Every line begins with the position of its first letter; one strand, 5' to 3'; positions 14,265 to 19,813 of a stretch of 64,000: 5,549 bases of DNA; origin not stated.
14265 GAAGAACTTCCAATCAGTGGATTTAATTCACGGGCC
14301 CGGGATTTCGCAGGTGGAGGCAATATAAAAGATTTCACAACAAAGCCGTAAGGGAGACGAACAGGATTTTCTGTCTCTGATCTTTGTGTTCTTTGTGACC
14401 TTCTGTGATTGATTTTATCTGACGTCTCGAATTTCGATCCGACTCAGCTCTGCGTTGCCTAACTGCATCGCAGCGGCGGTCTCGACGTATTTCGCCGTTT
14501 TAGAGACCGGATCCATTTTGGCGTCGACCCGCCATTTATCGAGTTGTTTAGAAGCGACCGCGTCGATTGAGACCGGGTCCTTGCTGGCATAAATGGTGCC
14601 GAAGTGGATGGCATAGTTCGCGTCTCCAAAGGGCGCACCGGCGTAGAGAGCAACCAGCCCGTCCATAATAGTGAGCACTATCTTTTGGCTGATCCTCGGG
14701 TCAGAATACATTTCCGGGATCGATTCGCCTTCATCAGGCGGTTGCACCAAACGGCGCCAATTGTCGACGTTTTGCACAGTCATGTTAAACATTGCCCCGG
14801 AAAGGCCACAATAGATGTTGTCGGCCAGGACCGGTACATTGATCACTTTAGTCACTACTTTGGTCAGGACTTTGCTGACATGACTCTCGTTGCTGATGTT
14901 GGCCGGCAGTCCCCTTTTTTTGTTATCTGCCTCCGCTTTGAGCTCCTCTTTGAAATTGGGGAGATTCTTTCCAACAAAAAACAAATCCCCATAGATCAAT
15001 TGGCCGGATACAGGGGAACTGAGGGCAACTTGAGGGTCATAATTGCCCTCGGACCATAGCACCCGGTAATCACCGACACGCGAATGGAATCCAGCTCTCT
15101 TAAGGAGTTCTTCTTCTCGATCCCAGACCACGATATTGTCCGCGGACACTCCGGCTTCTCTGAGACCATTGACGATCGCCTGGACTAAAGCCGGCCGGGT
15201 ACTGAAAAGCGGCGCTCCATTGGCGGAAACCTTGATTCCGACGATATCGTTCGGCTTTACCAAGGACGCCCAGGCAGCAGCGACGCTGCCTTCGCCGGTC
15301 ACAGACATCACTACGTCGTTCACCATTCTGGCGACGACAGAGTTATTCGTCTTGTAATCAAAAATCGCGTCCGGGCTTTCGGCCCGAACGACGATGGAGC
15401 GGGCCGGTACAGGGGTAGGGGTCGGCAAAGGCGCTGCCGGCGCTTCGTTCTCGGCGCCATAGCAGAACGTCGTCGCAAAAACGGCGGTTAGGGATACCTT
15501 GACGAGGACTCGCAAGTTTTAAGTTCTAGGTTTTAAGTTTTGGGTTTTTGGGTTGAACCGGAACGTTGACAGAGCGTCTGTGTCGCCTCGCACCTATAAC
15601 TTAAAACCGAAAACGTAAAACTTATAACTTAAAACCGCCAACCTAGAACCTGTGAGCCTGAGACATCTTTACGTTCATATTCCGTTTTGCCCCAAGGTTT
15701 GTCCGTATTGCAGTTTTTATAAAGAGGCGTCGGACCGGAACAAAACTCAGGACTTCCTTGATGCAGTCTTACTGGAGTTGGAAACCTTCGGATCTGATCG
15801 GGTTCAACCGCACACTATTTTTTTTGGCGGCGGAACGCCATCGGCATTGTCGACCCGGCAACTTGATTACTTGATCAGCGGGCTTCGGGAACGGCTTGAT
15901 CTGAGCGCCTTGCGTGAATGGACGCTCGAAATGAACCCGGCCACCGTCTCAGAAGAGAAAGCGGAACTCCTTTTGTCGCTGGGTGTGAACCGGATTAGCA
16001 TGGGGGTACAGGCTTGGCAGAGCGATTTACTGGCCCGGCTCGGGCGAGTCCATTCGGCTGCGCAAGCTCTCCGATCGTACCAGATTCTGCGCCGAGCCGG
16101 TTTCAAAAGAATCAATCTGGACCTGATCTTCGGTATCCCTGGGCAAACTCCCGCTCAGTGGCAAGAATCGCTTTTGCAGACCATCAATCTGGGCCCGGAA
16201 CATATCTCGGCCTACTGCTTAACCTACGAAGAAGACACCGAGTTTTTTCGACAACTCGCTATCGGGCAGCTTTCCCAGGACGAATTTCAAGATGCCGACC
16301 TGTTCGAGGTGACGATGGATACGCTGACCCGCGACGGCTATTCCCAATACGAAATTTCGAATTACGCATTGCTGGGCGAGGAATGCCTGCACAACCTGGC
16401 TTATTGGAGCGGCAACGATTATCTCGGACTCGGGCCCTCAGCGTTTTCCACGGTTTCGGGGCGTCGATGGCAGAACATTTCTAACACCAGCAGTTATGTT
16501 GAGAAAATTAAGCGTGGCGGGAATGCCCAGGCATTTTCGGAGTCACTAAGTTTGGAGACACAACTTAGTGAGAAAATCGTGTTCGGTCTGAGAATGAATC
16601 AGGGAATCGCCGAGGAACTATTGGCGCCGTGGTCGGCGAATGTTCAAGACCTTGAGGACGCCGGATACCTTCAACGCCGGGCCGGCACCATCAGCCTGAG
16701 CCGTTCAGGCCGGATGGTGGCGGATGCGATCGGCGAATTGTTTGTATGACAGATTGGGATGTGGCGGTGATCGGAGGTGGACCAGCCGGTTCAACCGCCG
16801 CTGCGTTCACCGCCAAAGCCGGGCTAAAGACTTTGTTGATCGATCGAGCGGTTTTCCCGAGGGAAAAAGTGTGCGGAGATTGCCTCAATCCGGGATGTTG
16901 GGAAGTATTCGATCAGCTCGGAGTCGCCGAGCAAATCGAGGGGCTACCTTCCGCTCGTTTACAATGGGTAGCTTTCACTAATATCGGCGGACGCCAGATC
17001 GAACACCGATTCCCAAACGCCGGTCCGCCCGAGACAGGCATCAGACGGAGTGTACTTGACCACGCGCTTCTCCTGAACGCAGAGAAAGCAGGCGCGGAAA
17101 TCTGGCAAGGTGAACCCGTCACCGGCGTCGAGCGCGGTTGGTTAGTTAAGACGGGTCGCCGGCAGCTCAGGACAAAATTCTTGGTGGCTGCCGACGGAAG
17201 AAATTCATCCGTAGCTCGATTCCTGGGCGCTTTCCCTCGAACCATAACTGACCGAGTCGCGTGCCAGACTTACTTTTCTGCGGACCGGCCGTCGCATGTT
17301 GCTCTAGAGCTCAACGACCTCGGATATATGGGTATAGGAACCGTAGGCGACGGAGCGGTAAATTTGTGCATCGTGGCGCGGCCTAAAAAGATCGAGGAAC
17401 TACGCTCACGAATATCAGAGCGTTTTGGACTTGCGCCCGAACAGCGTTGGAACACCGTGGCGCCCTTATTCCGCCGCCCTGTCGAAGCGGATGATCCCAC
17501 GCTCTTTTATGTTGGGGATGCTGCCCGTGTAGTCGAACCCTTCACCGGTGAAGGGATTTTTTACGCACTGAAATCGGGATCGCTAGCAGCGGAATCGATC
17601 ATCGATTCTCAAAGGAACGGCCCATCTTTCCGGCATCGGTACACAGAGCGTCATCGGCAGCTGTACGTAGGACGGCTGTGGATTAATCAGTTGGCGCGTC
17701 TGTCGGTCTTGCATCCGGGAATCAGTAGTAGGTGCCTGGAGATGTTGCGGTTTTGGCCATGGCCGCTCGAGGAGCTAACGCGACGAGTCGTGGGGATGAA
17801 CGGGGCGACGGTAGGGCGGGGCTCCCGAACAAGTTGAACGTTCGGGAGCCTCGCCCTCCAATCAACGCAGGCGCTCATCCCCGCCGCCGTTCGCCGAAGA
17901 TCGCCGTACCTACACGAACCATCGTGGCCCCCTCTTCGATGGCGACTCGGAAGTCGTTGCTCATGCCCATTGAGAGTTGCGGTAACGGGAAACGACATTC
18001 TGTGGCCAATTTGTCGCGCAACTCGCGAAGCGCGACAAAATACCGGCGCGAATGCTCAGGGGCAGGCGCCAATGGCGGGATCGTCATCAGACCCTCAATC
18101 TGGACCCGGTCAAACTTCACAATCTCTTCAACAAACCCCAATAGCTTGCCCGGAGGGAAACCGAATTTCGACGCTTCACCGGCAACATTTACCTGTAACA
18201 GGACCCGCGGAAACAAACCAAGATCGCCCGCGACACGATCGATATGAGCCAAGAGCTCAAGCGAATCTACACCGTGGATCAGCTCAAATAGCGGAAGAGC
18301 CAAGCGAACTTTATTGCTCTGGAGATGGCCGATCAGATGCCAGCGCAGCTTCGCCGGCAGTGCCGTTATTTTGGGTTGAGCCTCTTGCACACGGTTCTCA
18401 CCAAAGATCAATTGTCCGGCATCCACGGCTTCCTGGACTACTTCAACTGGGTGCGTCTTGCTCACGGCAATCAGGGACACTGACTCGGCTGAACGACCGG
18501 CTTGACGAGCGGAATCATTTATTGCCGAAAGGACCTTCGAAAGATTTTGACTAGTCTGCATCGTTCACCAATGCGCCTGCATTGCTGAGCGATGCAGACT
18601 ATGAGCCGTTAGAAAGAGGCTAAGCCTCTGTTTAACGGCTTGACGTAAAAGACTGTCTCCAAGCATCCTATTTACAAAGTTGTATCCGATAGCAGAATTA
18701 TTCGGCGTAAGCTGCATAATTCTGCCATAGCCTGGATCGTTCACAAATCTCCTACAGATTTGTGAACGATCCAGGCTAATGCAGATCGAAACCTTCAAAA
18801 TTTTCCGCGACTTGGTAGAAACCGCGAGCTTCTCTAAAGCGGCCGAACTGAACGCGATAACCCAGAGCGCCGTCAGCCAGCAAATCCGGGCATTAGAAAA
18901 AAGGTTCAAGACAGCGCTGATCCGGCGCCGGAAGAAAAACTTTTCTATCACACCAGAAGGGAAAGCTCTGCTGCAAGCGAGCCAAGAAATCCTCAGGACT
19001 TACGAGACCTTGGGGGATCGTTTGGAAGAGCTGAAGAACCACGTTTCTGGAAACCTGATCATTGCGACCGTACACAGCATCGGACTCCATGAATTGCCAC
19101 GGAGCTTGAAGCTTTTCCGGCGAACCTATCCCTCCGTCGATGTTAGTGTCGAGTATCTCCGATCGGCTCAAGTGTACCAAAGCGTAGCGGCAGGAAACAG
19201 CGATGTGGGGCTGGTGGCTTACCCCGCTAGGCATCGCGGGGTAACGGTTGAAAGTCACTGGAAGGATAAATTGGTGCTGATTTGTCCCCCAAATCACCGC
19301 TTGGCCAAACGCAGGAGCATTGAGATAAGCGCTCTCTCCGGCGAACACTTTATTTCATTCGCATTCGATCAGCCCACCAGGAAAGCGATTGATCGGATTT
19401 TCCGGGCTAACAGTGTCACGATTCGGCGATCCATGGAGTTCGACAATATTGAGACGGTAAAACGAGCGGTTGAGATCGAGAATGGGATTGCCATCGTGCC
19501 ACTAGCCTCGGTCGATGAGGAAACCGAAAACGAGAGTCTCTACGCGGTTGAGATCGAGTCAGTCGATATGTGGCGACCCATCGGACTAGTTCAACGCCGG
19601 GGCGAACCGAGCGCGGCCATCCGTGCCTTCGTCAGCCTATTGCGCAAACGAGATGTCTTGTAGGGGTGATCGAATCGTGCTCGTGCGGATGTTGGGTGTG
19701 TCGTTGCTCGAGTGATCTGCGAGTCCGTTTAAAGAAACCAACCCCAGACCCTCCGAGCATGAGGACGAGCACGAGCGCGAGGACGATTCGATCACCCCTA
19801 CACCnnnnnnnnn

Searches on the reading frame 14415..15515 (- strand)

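Call 73: search_protein_families(library=pfam, proteins=[window:14415-15515:-], max_evalue=0.001)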
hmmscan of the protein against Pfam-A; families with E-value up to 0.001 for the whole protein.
window:14415-15515:- (366 aa): 1 family
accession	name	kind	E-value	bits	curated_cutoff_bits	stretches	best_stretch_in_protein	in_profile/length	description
PF04015.17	DUF362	-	5.1e-14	53.2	24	1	209-322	88-199/200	Domain of unknown function (DUF362)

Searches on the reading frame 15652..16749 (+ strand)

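Call 73: search_protein_families(library=pfam, proteins=[window:15652-16749:+], max_evalue=0.001)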
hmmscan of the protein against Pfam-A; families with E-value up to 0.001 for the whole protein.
window:15652-16749:+ (365 aa): 2 families
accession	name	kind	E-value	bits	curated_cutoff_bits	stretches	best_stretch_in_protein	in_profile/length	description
PF04055.27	Radical_SAM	-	1.8e-26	93.8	29.5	1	7-174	1-163/166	Radical SAM superfamily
PF06969.22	HemN_C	-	1.2e-06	28.9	24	1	299-356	1-67/67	HemN C-terminal domain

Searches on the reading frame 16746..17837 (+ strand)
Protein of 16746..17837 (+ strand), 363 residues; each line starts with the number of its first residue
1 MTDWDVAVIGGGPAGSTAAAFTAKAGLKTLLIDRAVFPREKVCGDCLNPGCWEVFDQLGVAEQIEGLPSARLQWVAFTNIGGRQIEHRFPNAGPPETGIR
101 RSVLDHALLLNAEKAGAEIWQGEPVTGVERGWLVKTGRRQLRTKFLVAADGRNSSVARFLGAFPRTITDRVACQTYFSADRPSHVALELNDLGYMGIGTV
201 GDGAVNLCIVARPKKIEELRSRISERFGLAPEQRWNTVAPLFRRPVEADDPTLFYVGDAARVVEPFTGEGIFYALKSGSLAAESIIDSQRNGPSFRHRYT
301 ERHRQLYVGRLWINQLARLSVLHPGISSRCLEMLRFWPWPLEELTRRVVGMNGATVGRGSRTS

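Call 73: search_protein_families(library=pfam, proteins=[window:16746-17837:+], max_evalue=0.001)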
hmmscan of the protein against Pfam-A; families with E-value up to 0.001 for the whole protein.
window:16746-17837:+ (363 aa): 10 families
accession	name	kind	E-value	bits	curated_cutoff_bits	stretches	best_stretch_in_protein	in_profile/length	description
PF01494.25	FAD_binding_3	-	5.1e-21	75.7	22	1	4-271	2-304/349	FAD binding domain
PF01266.30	DAO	-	1.2e-09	38.6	27.9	1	5-35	1-31/353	FAD dependent oxidoreductase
PF07992.20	Pyr_redox_2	-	2.1e-07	31.1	26.1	1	5-152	2-109/291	Pyridine nucleotide-disulphide oxidoreductase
PF12831.13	FAD_oxidored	-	1.5e-06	28.2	27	1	5-35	1-31/416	FAD dependent oxidoreductase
PF01134.28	GIDA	-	6.4e-06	25.9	22.1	1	5-40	1-29/391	Glucose inhibited division protein A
PF00890.30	FAD_binding_2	-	1.7e-05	24.6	20.4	1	5-34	1-30/414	FAD binding domain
PF13450.12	NAD_binding_8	-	8.6e-05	23.2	21.9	1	8-35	1-28/68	NAD(P)-binding Rossmann-like domain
PF03486.20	HI0933_like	-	0.00012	22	50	1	5-42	2-39/244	HI0933-like protein Rossmann domain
PF01946.23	Thi4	-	0.0006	19.5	26.2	1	3-36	17-51/235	Thi4 family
PF05834.18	Lycopene_cycl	-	0.00068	19.2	23.4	0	5-34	1-35/380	Lycopene cyclase protein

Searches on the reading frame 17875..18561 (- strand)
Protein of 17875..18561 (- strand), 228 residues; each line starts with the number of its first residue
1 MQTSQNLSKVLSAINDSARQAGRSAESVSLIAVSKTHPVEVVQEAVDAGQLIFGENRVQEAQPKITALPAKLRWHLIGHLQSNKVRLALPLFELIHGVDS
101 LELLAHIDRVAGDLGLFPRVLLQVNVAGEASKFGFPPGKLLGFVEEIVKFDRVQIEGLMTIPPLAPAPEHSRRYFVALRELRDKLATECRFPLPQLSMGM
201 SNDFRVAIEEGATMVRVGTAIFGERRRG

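Call 73: search_protein_families(library=pfam, proteins=[window:17875-18561:-], max_evalue=0.001)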
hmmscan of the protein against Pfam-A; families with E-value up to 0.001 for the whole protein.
window:17875-18561:- (228 aa): 1 family
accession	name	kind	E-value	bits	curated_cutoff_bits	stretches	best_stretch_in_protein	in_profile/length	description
PF01168.26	Ala_racemase_N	-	7.7e-23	81.8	24.1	1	11-224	3-218/220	Alanine racemase, N-terminal domain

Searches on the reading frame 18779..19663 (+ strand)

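Call 73: search_protein_families(library=pfam, proteins=[window:18779-19663:+], max_evalue=0.001)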
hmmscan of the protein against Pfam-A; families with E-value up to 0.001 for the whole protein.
window:18779-19663:+ (294 aa): 2 families
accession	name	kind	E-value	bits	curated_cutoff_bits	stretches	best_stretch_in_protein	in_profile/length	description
PF03466.25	LysR_substrate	-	8.3e-45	153.2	28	1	87-291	2-207/209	LysR substrate binding domain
PF00126.33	HTH_1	-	3.6e-17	62.5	26.6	1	4-62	2-60/60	Bacterial regulatory helix-turn-helix protein, lysR family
